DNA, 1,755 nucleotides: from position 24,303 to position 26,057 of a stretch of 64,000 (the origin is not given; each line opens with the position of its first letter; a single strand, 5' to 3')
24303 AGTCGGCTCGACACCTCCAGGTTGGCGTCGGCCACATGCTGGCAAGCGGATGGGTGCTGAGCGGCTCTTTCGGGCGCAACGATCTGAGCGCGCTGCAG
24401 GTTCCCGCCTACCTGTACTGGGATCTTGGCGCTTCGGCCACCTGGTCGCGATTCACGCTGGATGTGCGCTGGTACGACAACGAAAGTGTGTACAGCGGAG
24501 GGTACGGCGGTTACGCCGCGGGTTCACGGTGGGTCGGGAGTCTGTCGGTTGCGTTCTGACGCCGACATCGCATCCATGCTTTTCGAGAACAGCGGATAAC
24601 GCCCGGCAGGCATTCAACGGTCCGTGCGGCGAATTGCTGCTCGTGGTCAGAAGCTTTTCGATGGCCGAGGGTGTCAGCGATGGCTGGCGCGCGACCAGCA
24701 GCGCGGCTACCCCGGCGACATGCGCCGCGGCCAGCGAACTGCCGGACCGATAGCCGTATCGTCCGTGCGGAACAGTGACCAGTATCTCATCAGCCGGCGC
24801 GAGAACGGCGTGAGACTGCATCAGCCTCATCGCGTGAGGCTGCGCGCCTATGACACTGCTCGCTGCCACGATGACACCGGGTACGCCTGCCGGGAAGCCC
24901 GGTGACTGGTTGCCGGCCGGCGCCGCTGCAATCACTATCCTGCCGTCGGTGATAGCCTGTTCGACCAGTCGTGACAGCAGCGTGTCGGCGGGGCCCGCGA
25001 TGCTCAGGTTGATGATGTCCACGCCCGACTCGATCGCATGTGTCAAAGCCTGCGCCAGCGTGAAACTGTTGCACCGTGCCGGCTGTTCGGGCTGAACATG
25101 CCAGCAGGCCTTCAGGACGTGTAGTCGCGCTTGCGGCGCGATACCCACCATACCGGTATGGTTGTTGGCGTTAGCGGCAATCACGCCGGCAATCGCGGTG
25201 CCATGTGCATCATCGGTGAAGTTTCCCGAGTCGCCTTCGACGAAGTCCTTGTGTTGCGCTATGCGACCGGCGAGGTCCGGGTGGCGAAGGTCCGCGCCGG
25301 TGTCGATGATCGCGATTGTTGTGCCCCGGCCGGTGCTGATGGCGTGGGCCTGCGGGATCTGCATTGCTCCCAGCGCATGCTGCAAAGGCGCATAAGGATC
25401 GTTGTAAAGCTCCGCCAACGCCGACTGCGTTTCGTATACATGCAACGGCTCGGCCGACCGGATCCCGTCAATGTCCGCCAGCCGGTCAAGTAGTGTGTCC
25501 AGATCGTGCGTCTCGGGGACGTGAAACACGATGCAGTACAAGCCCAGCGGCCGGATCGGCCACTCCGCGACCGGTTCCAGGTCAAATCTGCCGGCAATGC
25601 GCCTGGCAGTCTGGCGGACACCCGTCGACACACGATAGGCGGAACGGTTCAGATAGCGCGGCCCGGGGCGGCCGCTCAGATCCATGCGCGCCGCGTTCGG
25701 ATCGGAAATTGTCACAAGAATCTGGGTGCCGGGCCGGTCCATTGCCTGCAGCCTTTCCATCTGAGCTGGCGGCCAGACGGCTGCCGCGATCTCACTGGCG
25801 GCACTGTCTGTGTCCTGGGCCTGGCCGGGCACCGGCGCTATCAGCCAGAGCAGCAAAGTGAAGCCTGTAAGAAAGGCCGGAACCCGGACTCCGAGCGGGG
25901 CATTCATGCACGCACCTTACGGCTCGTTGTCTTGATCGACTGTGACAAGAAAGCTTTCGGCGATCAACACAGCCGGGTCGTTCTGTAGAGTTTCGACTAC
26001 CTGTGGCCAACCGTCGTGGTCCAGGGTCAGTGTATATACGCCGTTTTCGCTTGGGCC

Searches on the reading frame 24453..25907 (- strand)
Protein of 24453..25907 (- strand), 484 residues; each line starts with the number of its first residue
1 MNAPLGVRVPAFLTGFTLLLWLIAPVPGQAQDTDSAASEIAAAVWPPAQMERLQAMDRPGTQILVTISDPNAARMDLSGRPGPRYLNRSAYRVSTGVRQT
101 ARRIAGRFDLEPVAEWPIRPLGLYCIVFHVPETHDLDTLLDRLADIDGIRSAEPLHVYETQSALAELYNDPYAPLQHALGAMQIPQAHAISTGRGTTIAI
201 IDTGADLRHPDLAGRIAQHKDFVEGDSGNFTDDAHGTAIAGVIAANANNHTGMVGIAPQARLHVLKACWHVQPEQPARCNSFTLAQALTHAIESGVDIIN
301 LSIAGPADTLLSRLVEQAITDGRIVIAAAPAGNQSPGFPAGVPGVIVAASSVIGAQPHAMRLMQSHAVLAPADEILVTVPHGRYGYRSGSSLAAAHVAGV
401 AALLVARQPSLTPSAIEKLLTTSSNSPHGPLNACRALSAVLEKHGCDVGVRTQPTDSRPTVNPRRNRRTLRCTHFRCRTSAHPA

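Call 39: search_protein_families(library=ncbifam, max_evalue=1e-10, proteins=[window:24453-25907:-])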
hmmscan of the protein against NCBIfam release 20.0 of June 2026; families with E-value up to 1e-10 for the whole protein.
window:24453-25907:- (484 aa): 4 families
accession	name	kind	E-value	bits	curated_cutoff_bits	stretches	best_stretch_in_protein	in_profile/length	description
TIGR03921.1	T7SS_mycosin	equivalog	5.7e-46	157.3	278.75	1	182-438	1-286/353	type VII secretion-associated serine protease mycosin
NF049966.1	QH_SP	equivalog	5.6e-18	65.1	165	1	198-422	2-209/219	subtilisin-like serine protease QhpE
TIGR03895.1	protease_PatA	subfamily_domain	8.3e-15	54.6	421.05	1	235-409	1-181/606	PatA/PatG family cyanobactin maturation protease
NF051851.1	AtpSerPepEprS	equivalog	6e-11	41.1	1700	0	368-424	281-338/988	autotransporter serine peptidase EprS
